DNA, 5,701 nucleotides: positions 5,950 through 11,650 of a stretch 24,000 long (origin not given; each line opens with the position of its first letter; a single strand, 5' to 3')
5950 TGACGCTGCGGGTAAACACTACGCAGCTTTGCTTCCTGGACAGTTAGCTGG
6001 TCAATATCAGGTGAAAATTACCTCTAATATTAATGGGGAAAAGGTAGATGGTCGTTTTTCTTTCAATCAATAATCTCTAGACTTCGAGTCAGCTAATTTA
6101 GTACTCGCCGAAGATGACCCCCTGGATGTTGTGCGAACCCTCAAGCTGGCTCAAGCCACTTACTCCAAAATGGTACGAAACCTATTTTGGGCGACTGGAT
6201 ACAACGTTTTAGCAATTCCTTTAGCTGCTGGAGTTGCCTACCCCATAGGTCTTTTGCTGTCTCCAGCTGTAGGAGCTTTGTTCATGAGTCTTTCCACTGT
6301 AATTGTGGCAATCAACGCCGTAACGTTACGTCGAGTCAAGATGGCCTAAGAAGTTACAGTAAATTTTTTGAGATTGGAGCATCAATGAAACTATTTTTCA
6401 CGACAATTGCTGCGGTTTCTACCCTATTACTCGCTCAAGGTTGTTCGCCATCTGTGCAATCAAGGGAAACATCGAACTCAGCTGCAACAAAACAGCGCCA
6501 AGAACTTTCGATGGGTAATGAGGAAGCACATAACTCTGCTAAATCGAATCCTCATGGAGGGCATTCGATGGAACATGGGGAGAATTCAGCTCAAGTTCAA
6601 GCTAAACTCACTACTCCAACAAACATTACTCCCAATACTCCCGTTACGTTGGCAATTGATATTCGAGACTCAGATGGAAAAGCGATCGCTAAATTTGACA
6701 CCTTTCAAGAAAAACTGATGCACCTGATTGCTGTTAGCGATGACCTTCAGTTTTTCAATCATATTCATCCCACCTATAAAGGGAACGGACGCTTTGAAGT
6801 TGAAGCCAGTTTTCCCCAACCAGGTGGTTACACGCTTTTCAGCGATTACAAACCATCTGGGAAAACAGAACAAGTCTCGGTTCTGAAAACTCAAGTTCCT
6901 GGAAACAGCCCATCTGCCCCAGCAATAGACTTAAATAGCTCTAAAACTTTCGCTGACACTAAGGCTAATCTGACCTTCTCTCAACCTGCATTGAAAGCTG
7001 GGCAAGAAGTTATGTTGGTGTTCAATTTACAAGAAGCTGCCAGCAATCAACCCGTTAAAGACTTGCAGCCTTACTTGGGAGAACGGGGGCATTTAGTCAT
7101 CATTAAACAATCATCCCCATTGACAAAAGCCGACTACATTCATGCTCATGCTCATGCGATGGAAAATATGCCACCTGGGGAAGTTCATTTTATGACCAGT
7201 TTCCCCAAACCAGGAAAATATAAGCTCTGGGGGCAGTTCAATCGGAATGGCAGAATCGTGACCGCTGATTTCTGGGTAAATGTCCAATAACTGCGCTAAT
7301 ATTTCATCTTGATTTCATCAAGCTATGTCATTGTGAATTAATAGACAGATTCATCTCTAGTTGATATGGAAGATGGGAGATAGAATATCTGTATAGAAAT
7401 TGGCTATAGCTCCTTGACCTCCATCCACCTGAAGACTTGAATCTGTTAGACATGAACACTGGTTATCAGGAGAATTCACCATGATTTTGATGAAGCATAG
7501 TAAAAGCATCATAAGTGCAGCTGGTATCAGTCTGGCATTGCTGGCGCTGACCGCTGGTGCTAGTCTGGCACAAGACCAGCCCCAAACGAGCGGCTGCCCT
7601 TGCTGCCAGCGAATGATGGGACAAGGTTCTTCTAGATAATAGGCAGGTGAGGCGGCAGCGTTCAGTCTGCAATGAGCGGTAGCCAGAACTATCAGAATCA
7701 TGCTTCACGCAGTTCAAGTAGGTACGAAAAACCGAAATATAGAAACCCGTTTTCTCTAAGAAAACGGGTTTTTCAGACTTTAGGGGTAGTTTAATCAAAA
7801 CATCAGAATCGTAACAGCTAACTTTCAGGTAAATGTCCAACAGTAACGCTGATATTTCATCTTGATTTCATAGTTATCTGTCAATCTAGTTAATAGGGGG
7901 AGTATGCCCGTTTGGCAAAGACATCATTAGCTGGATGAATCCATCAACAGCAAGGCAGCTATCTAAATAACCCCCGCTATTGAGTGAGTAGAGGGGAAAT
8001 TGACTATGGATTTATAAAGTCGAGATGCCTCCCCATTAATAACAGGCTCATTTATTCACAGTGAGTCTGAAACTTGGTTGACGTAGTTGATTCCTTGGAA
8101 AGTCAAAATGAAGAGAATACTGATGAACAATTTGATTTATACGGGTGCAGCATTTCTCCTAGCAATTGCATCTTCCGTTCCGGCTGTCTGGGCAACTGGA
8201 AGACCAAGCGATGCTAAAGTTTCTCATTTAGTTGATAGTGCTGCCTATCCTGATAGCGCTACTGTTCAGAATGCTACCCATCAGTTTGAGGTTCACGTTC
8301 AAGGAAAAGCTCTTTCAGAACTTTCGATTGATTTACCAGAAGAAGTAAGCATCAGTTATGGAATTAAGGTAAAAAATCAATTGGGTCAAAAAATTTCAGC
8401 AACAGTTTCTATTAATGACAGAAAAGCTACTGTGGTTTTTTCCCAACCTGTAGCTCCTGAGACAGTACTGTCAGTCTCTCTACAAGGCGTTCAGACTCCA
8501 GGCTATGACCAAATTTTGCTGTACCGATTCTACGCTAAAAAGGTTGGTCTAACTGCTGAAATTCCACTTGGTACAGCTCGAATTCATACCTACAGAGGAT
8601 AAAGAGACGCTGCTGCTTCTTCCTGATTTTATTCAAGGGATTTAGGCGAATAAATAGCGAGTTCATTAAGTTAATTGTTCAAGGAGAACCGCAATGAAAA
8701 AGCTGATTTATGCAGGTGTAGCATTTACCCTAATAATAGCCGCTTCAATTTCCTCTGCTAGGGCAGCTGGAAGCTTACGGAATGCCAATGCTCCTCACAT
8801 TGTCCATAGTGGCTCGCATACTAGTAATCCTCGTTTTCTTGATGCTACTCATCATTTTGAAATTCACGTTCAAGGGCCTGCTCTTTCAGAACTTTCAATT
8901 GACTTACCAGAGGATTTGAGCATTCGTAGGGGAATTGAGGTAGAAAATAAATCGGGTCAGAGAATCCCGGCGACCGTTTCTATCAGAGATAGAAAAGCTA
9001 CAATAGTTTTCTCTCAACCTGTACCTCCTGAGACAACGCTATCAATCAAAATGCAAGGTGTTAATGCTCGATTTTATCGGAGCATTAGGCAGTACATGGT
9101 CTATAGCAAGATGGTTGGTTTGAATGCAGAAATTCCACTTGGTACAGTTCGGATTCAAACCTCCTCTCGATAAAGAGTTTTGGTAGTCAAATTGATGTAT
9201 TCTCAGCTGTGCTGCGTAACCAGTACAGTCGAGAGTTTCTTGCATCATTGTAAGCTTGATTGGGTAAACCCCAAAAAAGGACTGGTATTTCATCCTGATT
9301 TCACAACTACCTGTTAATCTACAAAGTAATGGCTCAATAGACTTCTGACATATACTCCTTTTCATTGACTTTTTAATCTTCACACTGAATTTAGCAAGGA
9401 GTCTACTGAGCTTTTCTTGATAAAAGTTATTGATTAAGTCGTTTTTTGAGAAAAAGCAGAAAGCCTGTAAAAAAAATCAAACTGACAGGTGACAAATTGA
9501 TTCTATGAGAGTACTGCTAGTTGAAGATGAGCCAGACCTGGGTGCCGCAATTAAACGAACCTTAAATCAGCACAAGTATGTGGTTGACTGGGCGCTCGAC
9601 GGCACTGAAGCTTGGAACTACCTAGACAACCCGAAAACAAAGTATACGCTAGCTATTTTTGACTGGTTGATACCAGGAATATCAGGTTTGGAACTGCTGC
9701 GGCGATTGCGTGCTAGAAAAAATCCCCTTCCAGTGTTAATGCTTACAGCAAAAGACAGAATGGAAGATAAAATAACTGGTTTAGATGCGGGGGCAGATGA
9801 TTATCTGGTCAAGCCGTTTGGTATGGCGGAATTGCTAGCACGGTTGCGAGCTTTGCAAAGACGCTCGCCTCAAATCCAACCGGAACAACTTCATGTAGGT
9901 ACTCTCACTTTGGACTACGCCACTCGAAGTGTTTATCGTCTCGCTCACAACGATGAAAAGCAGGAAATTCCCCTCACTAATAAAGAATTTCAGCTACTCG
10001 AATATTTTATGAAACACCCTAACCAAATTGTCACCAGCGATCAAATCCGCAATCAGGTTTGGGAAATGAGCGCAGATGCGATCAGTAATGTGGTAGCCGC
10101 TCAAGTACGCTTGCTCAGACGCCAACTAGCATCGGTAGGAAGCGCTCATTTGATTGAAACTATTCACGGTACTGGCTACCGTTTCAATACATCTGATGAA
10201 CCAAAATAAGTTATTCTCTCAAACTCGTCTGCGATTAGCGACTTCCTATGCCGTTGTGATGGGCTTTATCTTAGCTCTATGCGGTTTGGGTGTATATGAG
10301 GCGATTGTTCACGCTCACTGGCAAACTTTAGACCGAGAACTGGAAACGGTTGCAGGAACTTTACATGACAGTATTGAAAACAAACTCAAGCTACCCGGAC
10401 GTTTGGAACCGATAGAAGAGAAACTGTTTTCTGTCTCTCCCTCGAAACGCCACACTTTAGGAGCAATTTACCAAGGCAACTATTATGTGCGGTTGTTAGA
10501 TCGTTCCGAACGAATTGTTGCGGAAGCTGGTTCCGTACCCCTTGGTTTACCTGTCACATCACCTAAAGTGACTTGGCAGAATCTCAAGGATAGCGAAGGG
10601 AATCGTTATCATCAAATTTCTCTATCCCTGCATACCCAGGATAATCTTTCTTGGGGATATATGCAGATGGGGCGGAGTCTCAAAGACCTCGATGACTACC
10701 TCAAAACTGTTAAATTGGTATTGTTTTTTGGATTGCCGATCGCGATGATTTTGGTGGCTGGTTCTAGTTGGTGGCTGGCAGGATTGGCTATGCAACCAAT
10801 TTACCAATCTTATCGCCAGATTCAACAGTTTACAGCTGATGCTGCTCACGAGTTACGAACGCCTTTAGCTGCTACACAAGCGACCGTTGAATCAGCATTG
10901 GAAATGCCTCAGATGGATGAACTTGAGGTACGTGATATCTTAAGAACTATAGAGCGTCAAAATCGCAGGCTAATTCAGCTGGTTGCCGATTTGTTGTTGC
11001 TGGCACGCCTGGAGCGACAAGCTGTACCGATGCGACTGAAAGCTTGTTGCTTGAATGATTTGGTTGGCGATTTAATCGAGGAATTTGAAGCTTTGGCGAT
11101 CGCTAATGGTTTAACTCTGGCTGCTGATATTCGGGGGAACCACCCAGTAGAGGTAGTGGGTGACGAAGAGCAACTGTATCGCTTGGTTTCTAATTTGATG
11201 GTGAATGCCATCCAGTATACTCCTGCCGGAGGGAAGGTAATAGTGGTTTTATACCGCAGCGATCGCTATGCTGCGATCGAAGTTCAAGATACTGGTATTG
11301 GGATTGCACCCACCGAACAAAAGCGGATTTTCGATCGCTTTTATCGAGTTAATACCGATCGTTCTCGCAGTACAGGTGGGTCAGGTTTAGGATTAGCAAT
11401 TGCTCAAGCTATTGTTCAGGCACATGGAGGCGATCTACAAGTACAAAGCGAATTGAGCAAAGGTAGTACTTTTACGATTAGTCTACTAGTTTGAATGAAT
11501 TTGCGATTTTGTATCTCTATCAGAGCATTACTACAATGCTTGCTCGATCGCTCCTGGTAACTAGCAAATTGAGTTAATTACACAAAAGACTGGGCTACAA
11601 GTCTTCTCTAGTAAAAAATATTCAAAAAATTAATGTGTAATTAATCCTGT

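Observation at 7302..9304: Four direct-repeat boxes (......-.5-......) define a compact putative regulon of the adjacent two-component system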

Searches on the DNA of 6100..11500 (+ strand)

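Call 16: search_dna_similar(query=window:6100-11500:+, collection=plasmids, mode=near, max_rows=20)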
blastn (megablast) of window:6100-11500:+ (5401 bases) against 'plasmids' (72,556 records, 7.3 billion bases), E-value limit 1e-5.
No match.

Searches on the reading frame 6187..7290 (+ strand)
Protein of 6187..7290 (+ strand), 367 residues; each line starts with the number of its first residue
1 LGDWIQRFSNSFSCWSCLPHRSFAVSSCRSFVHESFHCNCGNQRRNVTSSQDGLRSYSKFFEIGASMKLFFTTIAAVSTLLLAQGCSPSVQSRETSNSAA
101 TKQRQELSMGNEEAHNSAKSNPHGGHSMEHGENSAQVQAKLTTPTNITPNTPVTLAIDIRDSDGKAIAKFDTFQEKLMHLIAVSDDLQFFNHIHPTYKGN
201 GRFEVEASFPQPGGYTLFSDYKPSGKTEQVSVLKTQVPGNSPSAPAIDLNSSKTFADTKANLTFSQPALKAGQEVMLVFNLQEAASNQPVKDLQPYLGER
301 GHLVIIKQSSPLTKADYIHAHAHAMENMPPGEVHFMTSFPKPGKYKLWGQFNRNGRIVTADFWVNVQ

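Call 6: search_protein_families(library=pfam, proteins=[window:6187-7290:+], max_evalue=0.01)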
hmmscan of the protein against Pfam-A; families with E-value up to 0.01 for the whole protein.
window:6187-7290:+ (367 aa): 1 family
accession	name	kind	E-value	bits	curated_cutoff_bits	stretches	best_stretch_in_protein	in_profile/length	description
PF13115.11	YtkA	-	5.2e-06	27.4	25.9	0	133-217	3-82/85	YtkA-like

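Call 63: search_dna_similar(query=window:6187-7290:+, collection=plasmids, mode=protein, max_rows=15)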
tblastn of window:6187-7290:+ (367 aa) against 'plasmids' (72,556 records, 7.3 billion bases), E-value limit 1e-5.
Records with a match: 234; places in all: 244; records where one place covers at least 80% of the query: 28.
Best place of each record, by identity: 60-80% 12; <60% 222.
By first word of the organism name: Staphylococcus 97; Rhodococcus 21; Hymenobacter 19; Streptomyces 11; Priestia 10; Nostoc 6; Cytobacillus 5; Mycolicibacterium 4; Leptolyngbya 3; Planococcus 3; and 39 more.
By predicted mobility (MOB-suite, as given by PLSDB): non-mobilizable 146; mobilizable 70; conjugative 18.
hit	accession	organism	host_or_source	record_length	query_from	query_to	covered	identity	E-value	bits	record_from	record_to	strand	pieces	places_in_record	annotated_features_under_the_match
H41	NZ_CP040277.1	Nostoc sp. C052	Blasia pusilla,pure culture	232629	63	367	83%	64.6%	1e-122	396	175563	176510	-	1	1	hypothetical protein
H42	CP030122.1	Brasilonema octagenarum UFV-E1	Eucalyptus grandis,mixed culture,leaves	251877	54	367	86%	62.6%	1e-119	387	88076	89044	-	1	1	hypothetical protein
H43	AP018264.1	Scytonema sp. NIES-4073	-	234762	59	366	84%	61.7%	1e-117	382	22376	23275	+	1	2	hypothetical protein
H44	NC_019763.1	Oscillatoria nigro-viridis PCC 7112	-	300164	66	367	82%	62.8%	3e-116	378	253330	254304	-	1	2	hypothetical protein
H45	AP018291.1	Calothrix sp. NIES-4105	-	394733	64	367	83%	61.9%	3e-118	384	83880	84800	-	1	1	hypothetical protein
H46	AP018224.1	Nostoc linckia NIES-25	-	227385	66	365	82%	62.3%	2e-111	364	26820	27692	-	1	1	hypothetical protein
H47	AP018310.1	Aulosira laxa NIES-50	-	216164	66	366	82%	62.1%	2e-117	381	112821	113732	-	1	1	hypothetical protein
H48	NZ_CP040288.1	Nostoc sp. C057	Phaeoceros,pure culture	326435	59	365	84%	59.7%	6e-108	354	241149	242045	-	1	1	hypothetical protein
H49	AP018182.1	Nostoc carneum NIES-2107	-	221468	59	365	84%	59.7%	4e-113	369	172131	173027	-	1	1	hypothetical protein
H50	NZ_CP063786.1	Tolypothrix sp. PCC 7712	Soil sample,soil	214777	66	365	82%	60.7%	1e-110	362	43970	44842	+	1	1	hypothetical protein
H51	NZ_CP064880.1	Tolypothrix sp. PCC 7601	Fresh water sample,Fresh water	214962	66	365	82%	60.7%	1e-110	362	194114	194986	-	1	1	hypothetical protein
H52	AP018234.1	Microchaete diplosiphon NIES-3275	-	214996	66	365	82%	60.7%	1e-110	362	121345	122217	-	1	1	hypothetical protein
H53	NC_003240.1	Nostoc sp. PCC 7120 = FACHB-418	-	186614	66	365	82%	60.0%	9e-110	359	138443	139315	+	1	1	hypothetical protein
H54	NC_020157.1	Anabaena cylindrica PCC 7122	water, most likely pond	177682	62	366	83%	58.4%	1e-107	353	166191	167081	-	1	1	hypothetical protein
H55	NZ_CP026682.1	Nostoc sp. 'Peltigera membranacea cyanobiont' N6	Lichen thallus,Peltigera membranacea ...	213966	66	365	82%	58.9%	3e-106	349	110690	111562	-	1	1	hypothetical protein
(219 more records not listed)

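Call 64: get_annotated_region(hit=H41, flank=10000)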
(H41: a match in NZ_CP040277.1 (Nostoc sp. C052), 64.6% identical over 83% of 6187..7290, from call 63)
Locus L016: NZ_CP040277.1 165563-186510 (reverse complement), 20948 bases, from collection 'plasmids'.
description: Nostoc sp. C052 plasmid pC052_E, complete sequence
organism: Nostoc sp. C052 (NCBI taxid 2576902)
taxonomy: Bacteria; Cyanobacteriota; Cyanophyceae; Nostocales; Nostocaceae; Nostoc; Nostoc sp. C052
host: -; source: Blasia pusilla,pure culture; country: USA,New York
typing (MOB-suite, as given by PLSDB): conjugative; relaxase MOBP; mating-pair formation MPF_T
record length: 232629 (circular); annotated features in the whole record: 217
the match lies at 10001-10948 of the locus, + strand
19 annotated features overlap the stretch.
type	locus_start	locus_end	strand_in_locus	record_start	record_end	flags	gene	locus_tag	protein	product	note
CDS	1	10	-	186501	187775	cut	-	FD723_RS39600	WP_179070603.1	glycosyltransferase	-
CDS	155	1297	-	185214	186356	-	-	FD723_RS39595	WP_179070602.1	acyl-CoA/acyl-ACP dehydrogenase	-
CDS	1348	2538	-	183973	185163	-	-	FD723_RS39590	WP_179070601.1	GNAT family N-acetyltransferase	-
CDS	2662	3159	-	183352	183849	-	-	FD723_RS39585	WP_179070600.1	SRPBCC family protein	-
CDS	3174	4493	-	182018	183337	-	-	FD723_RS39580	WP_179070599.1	aminotransferase class III-fold pyridoxal phosphate-dependent enzyme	-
CDS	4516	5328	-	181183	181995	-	-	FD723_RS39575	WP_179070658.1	fatty acid desaturase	GO:0006629 - lipid metabolic process [Evidence IEA]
CDS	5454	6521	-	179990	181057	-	-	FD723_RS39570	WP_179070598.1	SDR family oxidoreductase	-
CDS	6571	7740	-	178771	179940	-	-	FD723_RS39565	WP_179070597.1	nitric oxide synthase oxygenase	-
CDS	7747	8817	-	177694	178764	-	-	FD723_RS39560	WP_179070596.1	SDR family oxidoreductase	-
CDS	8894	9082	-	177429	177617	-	-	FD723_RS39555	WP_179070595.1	hypothetical protein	-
CDS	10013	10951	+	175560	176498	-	-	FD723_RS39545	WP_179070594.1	hypothetical protein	-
CDS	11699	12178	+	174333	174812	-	-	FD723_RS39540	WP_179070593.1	hypothetical protein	-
CDS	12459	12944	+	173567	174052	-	-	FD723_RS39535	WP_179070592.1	DUF2808 domain-containing protein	-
CDS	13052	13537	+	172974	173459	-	-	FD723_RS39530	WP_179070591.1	DUF2808 domain-containing protein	-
CDS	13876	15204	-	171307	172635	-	-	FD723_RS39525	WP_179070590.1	hypothetical protein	-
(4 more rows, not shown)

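Call 65: get_annotated_region(hit=H42, flank=9000)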
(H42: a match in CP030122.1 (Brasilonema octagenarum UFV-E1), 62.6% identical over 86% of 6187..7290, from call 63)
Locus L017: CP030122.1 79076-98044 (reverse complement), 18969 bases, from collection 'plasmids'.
description: Brasilonema octagenarum UFV-E1 plasmid pBOCT1, complete sequence
organism: Brasilonema octagenarum UFV-E1 (NCBI taxid 417106)
taxonomy: Bacteria; Cyanobacteriota; Cyanophyceae; Nostocales; Scytonemataceae; Brasilonema; Brasilonema octagenarum; Brasilonema octagenarum UFV-E1
host: -; source: Eucalyptus grandis,mixed culture,leaves; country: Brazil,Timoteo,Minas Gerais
typing (MOB-suite, as given by PLSDB): non-mobilizable; mating-pair formation MPF_T
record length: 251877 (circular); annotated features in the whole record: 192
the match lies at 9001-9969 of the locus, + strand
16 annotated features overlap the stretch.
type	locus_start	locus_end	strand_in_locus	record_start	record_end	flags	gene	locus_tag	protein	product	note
CDS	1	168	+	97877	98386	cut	-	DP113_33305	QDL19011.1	helix-turn-helix domain-containing protein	-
CDS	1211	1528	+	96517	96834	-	-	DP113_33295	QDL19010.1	hypothetical protein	-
CDS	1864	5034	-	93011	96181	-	-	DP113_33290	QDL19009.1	AcrB/AcrD/AcrF family protein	-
CDS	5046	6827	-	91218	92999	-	-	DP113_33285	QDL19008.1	efflux RND transporter periplasmic adaptor subunit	-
CDS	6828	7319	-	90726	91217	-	-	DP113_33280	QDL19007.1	heavy metal-responsive transcriptional regulator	-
CDS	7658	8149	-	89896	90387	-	-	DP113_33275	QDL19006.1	hypothetical protein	-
CDS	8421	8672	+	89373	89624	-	-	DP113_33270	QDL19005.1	thioredoxin family protein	-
CDS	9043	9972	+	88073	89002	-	-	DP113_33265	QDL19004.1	hypothetical protein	-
CDS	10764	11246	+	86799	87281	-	-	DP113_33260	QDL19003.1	hypothetical protein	-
CDS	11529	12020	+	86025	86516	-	-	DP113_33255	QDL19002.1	hypothetical protein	-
CDS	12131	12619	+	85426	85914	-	-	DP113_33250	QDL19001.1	hypothetical protein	-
CDS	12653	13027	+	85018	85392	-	-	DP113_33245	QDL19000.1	hypothetical protein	-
CDS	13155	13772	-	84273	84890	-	-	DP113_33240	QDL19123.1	hypothetical protein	-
CDS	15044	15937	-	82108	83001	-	-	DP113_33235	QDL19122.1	EamA family transporter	-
CDS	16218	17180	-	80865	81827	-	-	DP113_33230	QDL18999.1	2,3-diaminopropionate biosynthesis protein SbnA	-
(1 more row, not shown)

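Call 103: search_protein_families(library=ncbifam, proteins=[window:6187-7290:+], max_evalue=0.00001)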
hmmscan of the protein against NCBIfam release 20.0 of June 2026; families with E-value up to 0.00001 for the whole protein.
window:6187-7290:+ (367 aa): 0 families

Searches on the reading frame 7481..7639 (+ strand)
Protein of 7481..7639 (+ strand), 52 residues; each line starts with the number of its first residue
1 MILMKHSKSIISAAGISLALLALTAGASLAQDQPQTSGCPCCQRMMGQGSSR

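Call 6: search_protein_families(library=pfam, proteins=[window:7481-7639:+], max_evalue=0.01)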
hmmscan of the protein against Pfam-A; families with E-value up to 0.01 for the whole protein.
window:7481-7639:+ (52 aa): 0 families

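Call 67: search_dna_similar(query=window:7481-7639:+, collection=plasmids, mode=protein, max_evalue=10, max_rows=15)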
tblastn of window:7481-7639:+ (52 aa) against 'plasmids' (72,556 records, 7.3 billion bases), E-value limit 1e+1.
No match.

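Call 69: find_homologous_proteins(query=window:7481-7639:+, max_evalue=0.01)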
Query window:7481-7639:+ (52 aa): 7 proteins with E <= 0.01 among 7 candidates.
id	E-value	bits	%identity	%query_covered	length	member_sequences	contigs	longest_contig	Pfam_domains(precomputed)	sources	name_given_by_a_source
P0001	8.7e-22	92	92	100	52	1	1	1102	-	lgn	-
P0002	5.0e-18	81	82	96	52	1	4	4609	-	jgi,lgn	jgi:hypothetical protein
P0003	1.5e-15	73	80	96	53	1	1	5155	-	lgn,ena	-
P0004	1.2e-14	70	78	96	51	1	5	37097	-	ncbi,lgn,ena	-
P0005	4.1e-13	65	74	96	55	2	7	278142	-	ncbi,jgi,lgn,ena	jgi:hypothetical protein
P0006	1.3e-11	61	67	96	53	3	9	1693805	-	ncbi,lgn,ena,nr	ncbi:MAG TPA: hypothetical protein VIQ31_27315 [Phormidium sp.]|nr:hypothetical protein [Microcoleus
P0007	1.7e-11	60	70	96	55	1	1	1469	-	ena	-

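Call 71: find_encoding_contigs(protein=P0005, flank=6000, max_places=3)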
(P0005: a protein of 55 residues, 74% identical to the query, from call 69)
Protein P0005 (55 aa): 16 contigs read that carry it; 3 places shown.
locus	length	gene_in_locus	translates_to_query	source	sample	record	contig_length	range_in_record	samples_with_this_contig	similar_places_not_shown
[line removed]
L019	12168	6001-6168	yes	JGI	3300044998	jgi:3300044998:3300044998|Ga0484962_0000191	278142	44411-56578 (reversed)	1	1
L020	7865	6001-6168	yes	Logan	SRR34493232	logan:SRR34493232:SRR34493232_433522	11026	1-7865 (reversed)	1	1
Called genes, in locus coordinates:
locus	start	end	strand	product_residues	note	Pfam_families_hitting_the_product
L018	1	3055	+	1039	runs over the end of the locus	PF00873:ACR_tran, PF03176:MMPL (faint)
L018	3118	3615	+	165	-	-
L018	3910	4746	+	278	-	-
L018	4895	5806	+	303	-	-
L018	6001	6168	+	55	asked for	-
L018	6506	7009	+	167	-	PF10989:DUF2808 (weak)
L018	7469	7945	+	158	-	-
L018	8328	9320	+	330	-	PF00291:PALP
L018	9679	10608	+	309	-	PF00892:EamA, PF03151:TPT (weak), PF00892:EamA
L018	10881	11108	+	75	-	-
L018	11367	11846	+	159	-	-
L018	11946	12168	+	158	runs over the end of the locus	PF10989:DUF2808 (weak)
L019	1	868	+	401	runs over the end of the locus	PF05023:Phytochelatin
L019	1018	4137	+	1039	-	PF00873:ACR_tran, PF03176:MMPL (faint)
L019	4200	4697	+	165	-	-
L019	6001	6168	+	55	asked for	-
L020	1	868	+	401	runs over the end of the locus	PF05023:Phytochelatin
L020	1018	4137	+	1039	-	PF00873:ACR_tran, PF03176:MMPL (faint)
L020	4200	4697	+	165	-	-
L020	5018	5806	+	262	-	-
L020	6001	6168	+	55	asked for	-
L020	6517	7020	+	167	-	PF10989:DUF2808 (weak)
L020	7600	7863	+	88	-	?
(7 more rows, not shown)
